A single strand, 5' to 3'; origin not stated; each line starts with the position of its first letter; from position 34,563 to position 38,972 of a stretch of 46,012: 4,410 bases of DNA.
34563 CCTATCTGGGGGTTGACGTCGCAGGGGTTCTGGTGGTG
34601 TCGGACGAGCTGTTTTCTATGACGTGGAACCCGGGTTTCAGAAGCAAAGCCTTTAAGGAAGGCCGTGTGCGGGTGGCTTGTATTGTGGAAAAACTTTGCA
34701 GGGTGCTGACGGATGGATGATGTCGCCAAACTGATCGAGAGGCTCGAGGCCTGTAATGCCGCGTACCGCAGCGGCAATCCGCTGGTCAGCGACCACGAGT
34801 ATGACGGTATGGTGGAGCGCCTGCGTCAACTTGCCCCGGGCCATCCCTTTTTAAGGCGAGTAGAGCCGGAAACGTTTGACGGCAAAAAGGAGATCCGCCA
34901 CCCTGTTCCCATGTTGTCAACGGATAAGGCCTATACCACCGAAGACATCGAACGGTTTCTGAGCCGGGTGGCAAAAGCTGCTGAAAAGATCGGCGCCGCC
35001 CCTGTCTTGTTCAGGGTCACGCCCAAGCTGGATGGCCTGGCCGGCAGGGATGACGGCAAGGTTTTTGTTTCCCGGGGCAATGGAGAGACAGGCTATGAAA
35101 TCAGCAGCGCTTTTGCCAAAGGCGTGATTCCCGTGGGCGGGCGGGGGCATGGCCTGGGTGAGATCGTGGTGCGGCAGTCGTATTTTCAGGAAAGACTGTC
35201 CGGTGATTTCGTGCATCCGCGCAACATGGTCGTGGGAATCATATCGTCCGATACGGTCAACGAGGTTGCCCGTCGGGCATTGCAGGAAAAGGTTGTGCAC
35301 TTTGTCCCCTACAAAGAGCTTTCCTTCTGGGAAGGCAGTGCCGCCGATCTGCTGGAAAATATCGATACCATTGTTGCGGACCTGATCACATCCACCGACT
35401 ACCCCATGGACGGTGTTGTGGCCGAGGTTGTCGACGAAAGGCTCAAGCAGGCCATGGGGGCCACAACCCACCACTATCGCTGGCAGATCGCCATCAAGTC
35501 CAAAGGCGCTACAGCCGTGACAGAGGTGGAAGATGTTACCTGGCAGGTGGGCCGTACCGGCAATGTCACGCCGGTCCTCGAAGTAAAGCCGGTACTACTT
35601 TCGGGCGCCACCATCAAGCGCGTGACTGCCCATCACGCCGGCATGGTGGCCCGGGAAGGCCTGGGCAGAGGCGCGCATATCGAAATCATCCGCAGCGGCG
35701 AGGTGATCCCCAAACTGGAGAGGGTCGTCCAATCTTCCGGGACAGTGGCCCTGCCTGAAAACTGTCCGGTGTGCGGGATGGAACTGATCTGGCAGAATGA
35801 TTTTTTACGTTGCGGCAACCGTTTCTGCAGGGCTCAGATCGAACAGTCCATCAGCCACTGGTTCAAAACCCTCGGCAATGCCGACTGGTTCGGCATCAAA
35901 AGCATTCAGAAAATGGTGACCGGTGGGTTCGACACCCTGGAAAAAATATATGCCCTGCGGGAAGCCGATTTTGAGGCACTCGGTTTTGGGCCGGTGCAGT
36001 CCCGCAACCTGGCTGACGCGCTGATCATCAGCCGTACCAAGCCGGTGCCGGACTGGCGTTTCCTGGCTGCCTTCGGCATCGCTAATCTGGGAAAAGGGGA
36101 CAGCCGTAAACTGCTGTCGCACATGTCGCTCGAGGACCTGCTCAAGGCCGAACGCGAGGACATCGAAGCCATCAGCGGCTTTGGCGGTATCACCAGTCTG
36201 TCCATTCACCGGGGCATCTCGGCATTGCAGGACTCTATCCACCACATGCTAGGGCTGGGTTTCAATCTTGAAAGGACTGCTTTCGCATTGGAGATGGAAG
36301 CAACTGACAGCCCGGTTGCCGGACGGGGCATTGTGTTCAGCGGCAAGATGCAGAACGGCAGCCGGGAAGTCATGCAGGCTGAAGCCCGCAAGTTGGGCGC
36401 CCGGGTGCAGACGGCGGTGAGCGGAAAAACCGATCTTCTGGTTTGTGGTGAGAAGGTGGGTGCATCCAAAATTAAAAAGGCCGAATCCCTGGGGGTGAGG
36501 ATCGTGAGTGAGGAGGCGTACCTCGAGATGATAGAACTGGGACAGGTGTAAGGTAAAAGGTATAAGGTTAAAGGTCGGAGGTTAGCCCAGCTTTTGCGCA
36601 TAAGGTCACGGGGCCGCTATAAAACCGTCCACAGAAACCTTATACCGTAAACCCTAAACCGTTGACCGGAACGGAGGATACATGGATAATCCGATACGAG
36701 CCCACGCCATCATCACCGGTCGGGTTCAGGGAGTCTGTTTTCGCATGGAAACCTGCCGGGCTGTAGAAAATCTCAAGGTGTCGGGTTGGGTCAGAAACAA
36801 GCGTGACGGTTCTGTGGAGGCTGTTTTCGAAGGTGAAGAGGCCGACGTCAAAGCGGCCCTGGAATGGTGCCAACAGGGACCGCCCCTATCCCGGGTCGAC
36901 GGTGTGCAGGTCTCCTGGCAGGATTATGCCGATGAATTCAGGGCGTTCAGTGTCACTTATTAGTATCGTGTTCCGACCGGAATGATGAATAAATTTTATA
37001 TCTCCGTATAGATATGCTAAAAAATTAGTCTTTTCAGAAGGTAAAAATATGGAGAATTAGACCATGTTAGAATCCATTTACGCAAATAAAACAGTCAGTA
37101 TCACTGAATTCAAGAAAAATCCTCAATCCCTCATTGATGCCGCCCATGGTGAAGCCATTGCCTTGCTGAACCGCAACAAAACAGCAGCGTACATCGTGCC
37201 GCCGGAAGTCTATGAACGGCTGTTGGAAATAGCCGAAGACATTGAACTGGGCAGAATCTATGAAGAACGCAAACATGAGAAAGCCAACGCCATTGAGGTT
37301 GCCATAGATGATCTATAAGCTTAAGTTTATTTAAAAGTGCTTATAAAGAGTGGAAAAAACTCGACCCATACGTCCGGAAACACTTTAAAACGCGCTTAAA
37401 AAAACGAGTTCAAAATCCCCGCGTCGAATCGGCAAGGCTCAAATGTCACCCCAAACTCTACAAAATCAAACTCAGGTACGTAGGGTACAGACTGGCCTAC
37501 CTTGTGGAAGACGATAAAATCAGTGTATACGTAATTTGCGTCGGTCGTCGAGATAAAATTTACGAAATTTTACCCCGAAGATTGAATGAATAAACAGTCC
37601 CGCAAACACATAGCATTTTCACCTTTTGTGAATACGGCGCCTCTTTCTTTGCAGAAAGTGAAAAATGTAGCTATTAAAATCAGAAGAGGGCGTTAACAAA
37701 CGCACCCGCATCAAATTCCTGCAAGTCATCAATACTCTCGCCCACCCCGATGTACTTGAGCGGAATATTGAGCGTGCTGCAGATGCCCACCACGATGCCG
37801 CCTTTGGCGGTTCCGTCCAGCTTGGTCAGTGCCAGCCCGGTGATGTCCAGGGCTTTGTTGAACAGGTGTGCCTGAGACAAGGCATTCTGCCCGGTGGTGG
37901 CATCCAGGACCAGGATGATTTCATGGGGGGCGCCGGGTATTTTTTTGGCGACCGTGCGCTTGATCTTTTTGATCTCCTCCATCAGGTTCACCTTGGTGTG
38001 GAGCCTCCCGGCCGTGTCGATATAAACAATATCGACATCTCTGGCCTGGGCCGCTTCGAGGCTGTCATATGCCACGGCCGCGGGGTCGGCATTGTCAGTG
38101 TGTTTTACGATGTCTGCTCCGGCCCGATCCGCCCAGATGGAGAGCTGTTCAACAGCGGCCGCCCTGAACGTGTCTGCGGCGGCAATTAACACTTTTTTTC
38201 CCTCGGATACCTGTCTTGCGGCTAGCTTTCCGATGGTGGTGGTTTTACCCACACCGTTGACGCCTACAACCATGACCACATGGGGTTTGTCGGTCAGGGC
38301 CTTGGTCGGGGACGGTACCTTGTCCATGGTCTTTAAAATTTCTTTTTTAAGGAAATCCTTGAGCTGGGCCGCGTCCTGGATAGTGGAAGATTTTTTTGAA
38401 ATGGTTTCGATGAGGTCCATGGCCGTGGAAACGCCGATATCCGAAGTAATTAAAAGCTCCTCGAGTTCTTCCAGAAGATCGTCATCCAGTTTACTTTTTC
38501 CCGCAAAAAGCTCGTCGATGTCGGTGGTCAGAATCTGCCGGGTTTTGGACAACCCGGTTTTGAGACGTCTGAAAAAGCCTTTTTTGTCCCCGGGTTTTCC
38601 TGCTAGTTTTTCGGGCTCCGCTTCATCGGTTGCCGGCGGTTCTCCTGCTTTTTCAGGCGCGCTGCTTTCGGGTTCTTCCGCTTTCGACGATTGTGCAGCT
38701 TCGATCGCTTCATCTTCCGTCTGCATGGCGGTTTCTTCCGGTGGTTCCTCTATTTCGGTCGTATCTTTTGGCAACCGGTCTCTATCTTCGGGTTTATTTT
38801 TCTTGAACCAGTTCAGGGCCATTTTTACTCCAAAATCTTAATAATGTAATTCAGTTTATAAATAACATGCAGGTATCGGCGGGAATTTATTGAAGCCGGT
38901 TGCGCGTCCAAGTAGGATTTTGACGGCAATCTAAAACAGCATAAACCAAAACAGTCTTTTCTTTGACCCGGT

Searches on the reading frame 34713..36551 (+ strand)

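Call 8: search_protein_families(library=pfam, proteins=[window:34713-36551:+], max_evalue=0.01)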
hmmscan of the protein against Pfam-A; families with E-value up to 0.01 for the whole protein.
window:34713-36551:+ (612 aa): 7 families
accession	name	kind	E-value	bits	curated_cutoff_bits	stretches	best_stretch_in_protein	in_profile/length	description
PF03120.22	DNA_ligase_OB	-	1.9e-20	72.9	32.9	1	270-342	2-74/79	NAD-dependent DNA ligase OB-fold domain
PF01653.23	DNA_ligase_aden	-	2.2e-15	57.3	27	2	59-195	5-159/253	NAD-dependent DNA ligase adenylation domain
PF00533.33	BRCT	-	3.1e-08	34.2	21.3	1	536-601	7-72/78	BRCA1 C Terminus (BRCT) domain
PF14520.12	HHH_5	-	4.8e-06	27.4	27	1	456-494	7-47/57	Helix-hairpin-helix domain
PF12826.13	HHH_2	-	0.00053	20.5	27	1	449-499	1-52/64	Helix-hairpin-helix motif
PF12738.14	PTCB-BRCT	-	0.002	18.5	22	1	546-599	8-60/63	twin BRCT domain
PF19335.5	HMBD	-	0.0059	17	23.6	0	348-359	15-26/28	Heavy metal binding domain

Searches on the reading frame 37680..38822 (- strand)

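Call 8: search_protein_families(library=pfam, proteins=[window:37680-38822:-], max_evalue=0.01)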
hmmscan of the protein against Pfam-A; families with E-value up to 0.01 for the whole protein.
window:37680-38822:- (380 aa): 12 families
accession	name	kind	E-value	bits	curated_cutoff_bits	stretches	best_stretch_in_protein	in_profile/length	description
PF00448.28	SRP54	-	6.6e-75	251.5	22.7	1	180-380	1-195/196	SRP54-type protein, GTPase domain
PF02881.24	SRP54_N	-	8.9e-13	48.7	22.4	1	98-162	1-75/75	SRP54-type protein, helical bundle domain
PF13604.12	AAA_30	-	6.1e-06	26.5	27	1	174-277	12-103/191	AAA domain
PF13191.12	AAA_16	-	0.00016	22.7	32.6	1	177-254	21-95/167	AAA ATPase domain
PF20720.3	nSTAND3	-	0.00027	21.1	27.2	1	177-214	14-51/155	Novel STAND NTPase 3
PF13401.12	AAA_22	-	0.00032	21.5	27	1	181-289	6-109/130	AAA domain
PF03308.22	MeaB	-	0.00046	19.7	23.1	1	177-218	30-71/273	Methylmalonyl Co-A mutase-associated GTPase MeaB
PF25199.1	nSTAND_NTPase5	-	0.00087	19.6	34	1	174-225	35-88/145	Novel STAND NTPase 5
PF13671.12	AAA_33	-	0.0013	19.5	27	0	182-231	1-40/143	AAA domain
PF13614.12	AAA_31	-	0.0056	17.1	27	1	190-223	12-45/177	AAA domain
PF06414.18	Zeta_toxin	-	0.0083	16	22.3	0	178-231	14-66/199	Zeta toxin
PF13245.12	AAA_19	-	0.0085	16.7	25.1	1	179-283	10-113/134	AAA domain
